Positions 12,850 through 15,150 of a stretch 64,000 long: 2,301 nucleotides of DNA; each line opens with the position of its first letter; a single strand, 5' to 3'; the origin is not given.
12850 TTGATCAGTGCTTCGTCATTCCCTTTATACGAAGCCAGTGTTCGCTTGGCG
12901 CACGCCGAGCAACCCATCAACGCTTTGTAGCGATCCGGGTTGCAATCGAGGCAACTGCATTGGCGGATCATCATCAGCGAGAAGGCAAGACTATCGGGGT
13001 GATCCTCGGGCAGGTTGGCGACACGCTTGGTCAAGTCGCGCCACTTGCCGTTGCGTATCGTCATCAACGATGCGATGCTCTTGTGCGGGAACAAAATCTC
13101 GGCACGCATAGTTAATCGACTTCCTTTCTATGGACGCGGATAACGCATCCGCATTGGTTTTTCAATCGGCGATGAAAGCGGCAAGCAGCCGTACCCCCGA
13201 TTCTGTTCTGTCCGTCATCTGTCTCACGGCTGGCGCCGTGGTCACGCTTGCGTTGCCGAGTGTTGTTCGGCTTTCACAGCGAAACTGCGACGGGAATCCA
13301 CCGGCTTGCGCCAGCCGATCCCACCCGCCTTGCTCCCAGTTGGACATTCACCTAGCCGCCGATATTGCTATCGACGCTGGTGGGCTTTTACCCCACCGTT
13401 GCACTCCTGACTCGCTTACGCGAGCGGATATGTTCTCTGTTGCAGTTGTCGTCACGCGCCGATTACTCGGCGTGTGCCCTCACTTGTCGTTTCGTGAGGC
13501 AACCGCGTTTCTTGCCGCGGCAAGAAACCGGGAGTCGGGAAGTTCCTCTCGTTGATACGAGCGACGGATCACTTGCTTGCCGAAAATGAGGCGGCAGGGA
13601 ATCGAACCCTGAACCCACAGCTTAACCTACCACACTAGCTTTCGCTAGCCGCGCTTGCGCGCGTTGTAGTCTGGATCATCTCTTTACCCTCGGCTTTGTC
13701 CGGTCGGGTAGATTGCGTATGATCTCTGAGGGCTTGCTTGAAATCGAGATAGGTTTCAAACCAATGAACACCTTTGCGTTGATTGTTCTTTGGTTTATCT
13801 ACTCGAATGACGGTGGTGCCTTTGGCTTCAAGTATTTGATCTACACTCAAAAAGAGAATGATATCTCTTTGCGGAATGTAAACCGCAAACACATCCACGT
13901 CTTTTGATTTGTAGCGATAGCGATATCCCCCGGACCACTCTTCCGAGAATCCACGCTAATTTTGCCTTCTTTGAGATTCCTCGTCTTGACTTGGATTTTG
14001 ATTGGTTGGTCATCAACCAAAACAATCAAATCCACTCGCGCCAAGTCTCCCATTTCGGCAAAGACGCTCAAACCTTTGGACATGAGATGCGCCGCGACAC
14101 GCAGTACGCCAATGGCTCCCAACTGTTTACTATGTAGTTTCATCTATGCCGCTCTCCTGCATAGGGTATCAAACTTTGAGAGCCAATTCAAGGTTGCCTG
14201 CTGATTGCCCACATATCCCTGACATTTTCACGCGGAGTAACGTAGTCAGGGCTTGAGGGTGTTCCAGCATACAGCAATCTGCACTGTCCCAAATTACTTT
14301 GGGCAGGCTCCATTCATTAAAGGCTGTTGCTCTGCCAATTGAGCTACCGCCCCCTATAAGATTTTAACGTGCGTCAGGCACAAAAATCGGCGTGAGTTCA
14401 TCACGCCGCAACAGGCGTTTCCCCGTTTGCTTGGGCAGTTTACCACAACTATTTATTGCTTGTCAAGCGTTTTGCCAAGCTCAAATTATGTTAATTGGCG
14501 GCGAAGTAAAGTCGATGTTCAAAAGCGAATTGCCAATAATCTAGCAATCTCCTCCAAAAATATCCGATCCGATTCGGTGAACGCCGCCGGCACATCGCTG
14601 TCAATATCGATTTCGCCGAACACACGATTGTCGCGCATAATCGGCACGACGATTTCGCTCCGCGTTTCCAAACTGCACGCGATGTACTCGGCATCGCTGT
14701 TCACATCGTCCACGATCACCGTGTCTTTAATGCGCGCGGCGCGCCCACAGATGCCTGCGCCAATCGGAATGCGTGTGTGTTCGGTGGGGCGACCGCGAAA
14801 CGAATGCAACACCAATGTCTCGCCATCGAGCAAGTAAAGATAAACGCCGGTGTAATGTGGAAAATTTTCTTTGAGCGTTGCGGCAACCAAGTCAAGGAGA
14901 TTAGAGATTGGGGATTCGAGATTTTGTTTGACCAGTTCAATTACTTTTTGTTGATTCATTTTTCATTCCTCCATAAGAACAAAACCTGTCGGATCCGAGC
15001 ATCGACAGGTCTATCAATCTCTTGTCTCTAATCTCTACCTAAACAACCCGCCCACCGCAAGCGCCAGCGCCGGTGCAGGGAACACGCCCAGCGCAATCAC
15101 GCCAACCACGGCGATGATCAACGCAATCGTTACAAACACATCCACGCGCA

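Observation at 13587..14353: Group I intron with homing endonuclease in the anticodon of a tRNA best read as Lys(UUU), position 34/35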

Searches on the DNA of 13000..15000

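Call 5: search_rna_families(source=window, start=13000, end=15000, threshold=evalue, max_evalue=10, show_alignments=6)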
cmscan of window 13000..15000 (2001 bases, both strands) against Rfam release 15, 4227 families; matches with E-value up to 10: 7.
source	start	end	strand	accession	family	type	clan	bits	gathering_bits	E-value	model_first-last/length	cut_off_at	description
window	13176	13581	-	RF00010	RNaseP_bact_a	Gene; ribozyme;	CL00002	92.3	100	3e-28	1-367/367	no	Bacterial RNase P class A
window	14254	14353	-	RF00005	tRNA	Gene; tRNA;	CL00001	19.4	29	0.83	1-71/71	no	tRNA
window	14729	14835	-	RF02226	sX7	Gene; sRNA;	-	18.9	55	1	1-95/95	no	Xanthomonas sRNA sX7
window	13588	13624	-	RF01684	mascRNA-menRNA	Gene;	-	18.8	42.5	1.4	1-56/56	no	MALAT1-associated small cytoplasmic RNA/MEN beta RNA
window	14130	14269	-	RF00028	Intron_gpI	Intron;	-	16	50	0.47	60-144/253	no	Group I catalytic intron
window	13248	13398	-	RF02003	group-II-D1D4-4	Intron;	CL00102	14.2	49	3.1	1-138/138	no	Group II catalytic intron D1-D4-4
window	14105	14135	+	RF02117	FMR1-AS1_1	Gene; lncRNA;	-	12.9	40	7.8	1-56/56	no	FMR1 antisense RNA 1 conserved region 1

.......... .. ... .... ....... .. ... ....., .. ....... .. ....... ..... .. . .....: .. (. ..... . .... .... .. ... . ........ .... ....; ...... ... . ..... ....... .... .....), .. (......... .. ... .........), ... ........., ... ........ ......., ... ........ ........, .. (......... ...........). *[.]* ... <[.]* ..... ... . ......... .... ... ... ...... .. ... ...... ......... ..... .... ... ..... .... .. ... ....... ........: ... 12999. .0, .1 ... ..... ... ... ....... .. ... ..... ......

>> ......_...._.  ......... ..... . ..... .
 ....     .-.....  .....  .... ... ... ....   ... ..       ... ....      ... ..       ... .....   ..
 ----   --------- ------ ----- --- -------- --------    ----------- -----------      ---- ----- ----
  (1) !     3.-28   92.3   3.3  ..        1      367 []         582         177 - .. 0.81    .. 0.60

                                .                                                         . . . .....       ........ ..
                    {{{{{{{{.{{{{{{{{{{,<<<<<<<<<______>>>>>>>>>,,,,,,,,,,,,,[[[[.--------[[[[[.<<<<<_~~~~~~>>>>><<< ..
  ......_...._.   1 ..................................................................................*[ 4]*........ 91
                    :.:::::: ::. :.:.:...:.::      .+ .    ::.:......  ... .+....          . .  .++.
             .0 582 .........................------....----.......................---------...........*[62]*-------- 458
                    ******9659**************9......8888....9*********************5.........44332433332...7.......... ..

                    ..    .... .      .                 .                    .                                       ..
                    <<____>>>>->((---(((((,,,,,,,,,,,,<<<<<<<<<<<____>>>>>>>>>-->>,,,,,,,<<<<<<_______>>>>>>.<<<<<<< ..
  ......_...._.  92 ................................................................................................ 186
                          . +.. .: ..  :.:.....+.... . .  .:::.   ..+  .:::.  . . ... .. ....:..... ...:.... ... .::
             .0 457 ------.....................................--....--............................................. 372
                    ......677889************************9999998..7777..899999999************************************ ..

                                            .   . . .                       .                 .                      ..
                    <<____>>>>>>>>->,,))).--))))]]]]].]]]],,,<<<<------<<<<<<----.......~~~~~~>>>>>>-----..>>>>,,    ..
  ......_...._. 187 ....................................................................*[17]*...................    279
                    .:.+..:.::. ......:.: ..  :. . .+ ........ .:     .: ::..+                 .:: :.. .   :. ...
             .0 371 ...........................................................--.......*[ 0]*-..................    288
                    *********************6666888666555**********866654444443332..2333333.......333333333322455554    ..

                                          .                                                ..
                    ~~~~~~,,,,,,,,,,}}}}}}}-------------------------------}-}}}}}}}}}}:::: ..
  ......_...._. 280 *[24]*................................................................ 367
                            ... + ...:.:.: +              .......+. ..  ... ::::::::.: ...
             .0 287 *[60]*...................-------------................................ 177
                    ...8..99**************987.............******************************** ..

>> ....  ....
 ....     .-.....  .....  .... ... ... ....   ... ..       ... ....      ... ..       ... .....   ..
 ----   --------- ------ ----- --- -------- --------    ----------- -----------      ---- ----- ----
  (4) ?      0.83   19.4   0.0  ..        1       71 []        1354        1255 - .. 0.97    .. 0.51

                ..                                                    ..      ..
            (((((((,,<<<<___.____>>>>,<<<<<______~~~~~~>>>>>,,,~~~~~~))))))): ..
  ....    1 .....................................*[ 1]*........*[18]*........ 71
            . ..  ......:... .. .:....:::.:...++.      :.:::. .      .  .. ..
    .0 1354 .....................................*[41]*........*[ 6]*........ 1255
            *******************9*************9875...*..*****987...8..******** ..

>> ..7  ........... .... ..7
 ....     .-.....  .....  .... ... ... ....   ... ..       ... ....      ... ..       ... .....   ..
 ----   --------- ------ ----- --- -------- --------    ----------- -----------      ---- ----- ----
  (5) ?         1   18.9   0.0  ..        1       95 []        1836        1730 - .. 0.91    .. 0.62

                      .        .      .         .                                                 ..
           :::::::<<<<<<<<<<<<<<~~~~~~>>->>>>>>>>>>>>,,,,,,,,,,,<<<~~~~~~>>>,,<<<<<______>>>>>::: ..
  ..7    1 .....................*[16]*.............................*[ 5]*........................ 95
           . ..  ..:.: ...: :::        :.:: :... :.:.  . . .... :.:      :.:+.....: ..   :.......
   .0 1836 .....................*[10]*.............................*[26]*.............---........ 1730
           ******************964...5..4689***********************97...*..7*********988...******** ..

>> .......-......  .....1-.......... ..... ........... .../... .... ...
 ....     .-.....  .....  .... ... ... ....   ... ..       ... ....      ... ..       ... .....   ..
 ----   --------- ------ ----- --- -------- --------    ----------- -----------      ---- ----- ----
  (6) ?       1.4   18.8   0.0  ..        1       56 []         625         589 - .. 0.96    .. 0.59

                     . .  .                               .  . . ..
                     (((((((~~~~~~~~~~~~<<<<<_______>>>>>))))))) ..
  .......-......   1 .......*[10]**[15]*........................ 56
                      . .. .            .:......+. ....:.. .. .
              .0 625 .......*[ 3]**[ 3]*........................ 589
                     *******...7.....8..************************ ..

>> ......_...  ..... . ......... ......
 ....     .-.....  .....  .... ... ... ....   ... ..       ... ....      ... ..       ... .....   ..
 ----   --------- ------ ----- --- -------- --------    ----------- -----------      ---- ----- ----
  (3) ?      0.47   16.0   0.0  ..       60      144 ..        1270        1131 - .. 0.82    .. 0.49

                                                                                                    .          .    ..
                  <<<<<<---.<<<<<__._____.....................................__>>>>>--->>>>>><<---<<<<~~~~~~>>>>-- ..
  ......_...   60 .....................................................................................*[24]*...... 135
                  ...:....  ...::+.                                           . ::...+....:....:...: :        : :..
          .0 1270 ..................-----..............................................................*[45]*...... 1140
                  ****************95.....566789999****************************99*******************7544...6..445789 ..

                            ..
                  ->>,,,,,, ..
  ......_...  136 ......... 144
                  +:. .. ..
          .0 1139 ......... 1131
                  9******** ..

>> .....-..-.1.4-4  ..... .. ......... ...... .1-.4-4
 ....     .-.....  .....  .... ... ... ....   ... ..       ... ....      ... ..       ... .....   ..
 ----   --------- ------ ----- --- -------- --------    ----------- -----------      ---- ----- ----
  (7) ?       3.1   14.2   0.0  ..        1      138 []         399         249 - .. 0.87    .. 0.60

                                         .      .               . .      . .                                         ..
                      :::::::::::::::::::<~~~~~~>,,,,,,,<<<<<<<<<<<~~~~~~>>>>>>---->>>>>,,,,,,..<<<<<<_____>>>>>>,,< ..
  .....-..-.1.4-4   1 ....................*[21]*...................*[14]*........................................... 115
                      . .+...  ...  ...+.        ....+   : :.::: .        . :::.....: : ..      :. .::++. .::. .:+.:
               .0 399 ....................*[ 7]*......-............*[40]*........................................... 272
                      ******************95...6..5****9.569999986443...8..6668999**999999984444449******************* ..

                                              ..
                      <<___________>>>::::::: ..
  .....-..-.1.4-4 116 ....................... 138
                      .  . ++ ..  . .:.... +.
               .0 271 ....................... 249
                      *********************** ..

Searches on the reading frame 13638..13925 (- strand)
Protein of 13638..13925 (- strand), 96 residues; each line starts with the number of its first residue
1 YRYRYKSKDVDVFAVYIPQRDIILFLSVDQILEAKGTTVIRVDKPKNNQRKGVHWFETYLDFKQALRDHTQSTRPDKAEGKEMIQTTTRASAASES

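Call 12: search_protein_families(library=pfam, proteins=[window:13638-13925:-], max_evalue=1)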
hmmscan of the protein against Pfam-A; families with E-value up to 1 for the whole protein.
seq(96 aa): 2 families
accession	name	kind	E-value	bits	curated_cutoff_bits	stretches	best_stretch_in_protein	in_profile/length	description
PF11645.14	PDDEXK_5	-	1.7e-07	31.8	26.1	1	4-59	80-135/138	PD-(D/E)XK endonuclease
PF18903.5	DUF5659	-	0.036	14.3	23.6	1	32-69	15-50/75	Domain of unknown function (DUF5659)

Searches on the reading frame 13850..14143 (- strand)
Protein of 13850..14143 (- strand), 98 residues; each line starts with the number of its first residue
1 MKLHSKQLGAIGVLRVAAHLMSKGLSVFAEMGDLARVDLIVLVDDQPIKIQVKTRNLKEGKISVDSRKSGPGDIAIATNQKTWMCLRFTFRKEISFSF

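Call 12: search_protein_families(library=pfam, proteins=[window:13850-14143:-], max_evalue=1)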
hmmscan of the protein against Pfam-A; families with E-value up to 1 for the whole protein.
seq(98 aa): 1 family
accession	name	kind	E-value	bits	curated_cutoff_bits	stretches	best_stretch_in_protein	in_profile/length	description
PF11645.14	PDDEXK_5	-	2.8e-10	40.8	26.1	1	4-68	2-68/138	PD-(D/E)XK endonuclease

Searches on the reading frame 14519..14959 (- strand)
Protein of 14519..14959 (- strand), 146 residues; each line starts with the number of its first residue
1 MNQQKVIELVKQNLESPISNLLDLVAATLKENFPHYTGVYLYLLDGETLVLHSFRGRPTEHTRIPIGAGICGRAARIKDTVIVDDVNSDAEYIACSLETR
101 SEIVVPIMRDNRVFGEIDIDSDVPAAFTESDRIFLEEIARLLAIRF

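Call 11: find_encoding_contigs(protein=window:14519-14959:-, flank=3000, max_places=6)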
Protein window:14519-14959:- (146 aa): 2 contigs read that carry it; 2 places shown.
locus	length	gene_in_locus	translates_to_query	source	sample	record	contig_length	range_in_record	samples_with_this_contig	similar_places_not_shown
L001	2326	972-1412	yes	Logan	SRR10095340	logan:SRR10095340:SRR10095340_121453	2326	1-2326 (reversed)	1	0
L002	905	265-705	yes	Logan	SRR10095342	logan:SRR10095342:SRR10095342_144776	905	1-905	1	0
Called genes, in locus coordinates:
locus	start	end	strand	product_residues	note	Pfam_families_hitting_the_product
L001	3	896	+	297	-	?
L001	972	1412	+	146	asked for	PF01590:GAF, PF13185:GAF_2, PF13492:GAF_3 (weak)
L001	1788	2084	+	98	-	PF11645:PDDEXK_5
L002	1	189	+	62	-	?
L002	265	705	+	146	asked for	PF01590:GAF, PF13185:GAF_2, PF13492:GAF_3 (weak)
